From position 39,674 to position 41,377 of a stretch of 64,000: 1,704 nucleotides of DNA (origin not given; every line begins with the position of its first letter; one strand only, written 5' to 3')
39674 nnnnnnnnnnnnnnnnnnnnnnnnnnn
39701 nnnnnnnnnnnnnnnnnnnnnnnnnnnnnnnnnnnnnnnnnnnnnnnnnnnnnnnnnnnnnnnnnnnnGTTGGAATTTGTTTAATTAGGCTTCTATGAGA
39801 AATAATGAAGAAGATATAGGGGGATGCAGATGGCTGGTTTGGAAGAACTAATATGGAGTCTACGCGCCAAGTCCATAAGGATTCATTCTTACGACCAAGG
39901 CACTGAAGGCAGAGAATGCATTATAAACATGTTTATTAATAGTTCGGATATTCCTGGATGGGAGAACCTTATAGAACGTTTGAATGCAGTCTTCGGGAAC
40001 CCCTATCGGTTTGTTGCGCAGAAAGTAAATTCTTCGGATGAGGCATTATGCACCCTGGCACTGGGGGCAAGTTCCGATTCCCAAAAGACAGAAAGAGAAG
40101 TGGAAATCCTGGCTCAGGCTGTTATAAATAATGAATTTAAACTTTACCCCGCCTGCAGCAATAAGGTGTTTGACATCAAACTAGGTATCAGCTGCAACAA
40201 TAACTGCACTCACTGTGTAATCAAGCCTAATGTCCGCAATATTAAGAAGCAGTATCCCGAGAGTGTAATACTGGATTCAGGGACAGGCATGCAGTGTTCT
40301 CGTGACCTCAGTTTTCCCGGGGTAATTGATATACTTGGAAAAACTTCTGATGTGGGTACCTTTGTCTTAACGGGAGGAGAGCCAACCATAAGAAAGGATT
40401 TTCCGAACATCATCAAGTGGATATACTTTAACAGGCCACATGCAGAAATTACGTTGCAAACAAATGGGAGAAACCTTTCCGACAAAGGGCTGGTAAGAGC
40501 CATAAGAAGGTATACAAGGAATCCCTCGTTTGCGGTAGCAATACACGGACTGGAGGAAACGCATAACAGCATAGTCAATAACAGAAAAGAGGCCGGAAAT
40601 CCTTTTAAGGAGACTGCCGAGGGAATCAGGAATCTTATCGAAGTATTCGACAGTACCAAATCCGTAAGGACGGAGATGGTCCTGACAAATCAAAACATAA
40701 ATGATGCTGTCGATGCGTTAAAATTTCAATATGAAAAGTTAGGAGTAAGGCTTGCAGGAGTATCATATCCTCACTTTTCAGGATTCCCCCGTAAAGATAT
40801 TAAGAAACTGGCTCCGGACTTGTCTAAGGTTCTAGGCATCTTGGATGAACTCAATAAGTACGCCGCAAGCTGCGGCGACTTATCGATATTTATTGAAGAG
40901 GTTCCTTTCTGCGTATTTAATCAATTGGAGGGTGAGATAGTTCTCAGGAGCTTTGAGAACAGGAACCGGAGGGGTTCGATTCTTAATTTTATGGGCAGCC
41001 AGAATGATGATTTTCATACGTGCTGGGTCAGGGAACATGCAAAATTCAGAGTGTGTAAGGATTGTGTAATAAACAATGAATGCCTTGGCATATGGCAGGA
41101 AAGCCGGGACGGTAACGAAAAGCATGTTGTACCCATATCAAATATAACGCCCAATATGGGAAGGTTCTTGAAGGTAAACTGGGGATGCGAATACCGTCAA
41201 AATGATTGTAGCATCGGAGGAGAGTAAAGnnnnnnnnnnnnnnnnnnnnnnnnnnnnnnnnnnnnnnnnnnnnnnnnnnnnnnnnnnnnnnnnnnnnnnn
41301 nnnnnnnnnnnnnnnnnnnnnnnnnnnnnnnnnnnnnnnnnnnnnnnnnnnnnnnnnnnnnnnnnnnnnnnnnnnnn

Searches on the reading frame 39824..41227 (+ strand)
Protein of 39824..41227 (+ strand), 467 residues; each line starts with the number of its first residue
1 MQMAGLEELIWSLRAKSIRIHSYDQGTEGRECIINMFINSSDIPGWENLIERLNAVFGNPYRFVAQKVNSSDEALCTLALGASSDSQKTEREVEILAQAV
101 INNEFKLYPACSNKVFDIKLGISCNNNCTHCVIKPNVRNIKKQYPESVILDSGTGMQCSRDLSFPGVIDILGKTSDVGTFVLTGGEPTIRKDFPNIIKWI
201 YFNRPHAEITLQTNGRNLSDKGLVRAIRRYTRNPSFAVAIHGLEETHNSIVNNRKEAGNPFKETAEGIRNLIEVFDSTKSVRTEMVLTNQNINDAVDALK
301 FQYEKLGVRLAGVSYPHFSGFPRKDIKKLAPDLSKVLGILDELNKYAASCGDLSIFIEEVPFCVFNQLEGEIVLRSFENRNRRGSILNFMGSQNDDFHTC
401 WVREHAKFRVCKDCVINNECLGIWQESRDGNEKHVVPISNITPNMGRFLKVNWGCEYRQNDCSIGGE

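Call 6: search_protein_families(library=pfam, proteins=[window:39824-41227:+], max_evalue=0.01)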
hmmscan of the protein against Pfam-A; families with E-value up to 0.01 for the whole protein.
window:39824-41227:+ (467 aa): 1 family
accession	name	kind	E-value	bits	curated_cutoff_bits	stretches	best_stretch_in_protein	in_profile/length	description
PF04055.27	Radical_SAM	-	9.6e-12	45.8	29.5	1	123-301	6-165/166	Radical SAM superfamily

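Call 7: search_protein_families(library=ncbifam, proteins=[window:39824-41227:+], max_evalue=0.01)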
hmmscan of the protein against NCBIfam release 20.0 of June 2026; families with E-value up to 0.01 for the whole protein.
window:39824-41227:+ (467 aa): 24 families
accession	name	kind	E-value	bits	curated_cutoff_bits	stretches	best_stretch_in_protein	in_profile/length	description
TIGR03977.1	rSAM_pair_HxsC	equivalog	2.5e-14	52.8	267.9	1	169-368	63-256/292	His-Xaa-Ser system radical SAM maturase HxsC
NF038332.1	rSAM_rare_HxsC4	exception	3.6e-11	42.8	500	1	116-304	16-183/335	radical SAM protein HxsC4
TIGR02668.1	moaA_archaeal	equivalog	3.4e-09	36.1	325.25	1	119-341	15-211/303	GTP 3',8-cyclase MoaA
TIGR03961.1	rSAM_PTO1314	hypoth_equivalog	1.4e-08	34.5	306.05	1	174-345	65-215/332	PTO1314 family radical SAM protein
TIGR04251.1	SCM_rSAM_ScmF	equivalog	4.1e-08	33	400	1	120-281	10-151/353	SynChlorMet cassette radical SAM/SPASM protein ScmF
NF050035.1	rSAM_WgK_link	exception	4.8e-08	32.4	650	1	175-309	55-177/367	radical SAM/SPASM peptide maturase WgkB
NF033640.1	N_Twi_rSAM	subfamily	7.1e-08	31.9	170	1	113-301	110-294/398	twitch domain-containing radical SAM protein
TIGR04250.1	SCM_rSAM_ScmE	equivalog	4.7e-07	29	400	1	114-330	3-193/358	SynChlorMet cassette radical SAM/SPASM protein ScmE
TIGR04054.1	rSAM_NirJ1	equivalog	4.7e-07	28.8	650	1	122-277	44-175/387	putative heme d1 biosynthesis radical SAM protein NirJ1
TIGR02666.1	moaA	equivalog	7.5e-07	28.4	284.05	1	175-221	59-106/336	GTP 3',8-cyclase MoaA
NF001199.0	PRK00164.2-1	equivalog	1.5e-06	27.6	231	1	172-304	52-177/308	GTP 3',8-cyclase MoaA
NF041707.1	rSAM_YhhB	equivalog_domain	6.7e-06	25.2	445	1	118-273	6-154/369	cyclophane-forming radical SAM/SPASM peptide maturase YhhB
NF045702.1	rSAM_GDGT_ether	equivalog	8.2e-06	24.7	450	1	182-307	141-258/486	tetraether lipid synthase Tes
TIGR04133.1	rSAM_w_lipo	hypoth_equivalog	1.9e-05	23.7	425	1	167-284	62-173/350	TIGR04133 family radical SAM/SPASM protein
TIGR04051.1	rSAM_NirJ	equivalog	5.8e-05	22.2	515.45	1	167-302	40-163/354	heme d1 biosynthesis radical SAM protein NirJ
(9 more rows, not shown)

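Call 38: search_solved_structures(query=window:39824-41227:+, max_evalue=0.01)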
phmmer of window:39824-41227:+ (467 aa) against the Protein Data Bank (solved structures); distinct sequences matched with E-value up to 0.01: 0.

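Call 43: search_solved_structures(query=A3, max_evalue=0.1)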
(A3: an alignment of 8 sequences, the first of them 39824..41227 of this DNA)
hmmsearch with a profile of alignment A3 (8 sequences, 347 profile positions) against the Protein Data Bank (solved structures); distinct sequences matched with E-value up to 0.1: 10.
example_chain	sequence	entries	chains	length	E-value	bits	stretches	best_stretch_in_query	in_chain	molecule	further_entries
1tv7_A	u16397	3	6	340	1.3e-06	30.5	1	9-138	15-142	Molybdenum cofactor biosynthesis protein A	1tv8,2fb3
2fb2_A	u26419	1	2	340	2e-06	29.9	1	12-138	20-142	Molybdenum cofactor biosynthesis protein A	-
6efn_A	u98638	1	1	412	3.9e-06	29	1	43-184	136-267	Sporulation killing factor maturation protein SkfB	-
7tol_A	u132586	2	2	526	0.00012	24.2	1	14-119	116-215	glycerol dibiphytanyl glycerol tetraether - macrocyclic archaeol synthase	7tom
8ai6_A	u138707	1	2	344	0.0015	20.6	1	3-135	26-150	Putative peptide biosynthesis protein YydG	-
8ai1_A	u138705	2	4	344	0.0015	20.6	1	3-135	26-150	Putative peptide biosynthesis protein YydG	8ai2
8ai3_A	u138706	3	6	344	0.0015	20.5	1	3-135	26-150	Putative peptide biosynthesis protein YydG | Radical SAM core domain-containing protein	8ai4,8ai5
5v1q_A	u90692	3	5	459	0.0088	18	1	57-246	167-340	Radical SAM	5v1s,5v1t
6y1x_A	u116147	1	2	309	0.017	17.1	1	13-144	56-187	Radical SAM domain protein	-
8slr_D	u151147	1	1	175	0.09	14.7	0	172-287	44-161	Tumor necrosis factor ligand superfamily member 10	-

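Call 58: search_protein_families(library=padloc, proteins=[window:39824-41227:+], max_evalue=0.01)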
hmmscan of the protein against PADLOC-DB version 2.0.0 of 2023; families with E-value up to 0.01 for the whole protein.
window:39824-41227:+ (467 aa): 1 family
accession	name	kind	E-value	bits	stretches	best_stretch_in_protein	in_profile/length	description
PDLC02903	pVip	-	9.9e-07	26.5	1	122-297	8-155/257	Viperins not associated with kinases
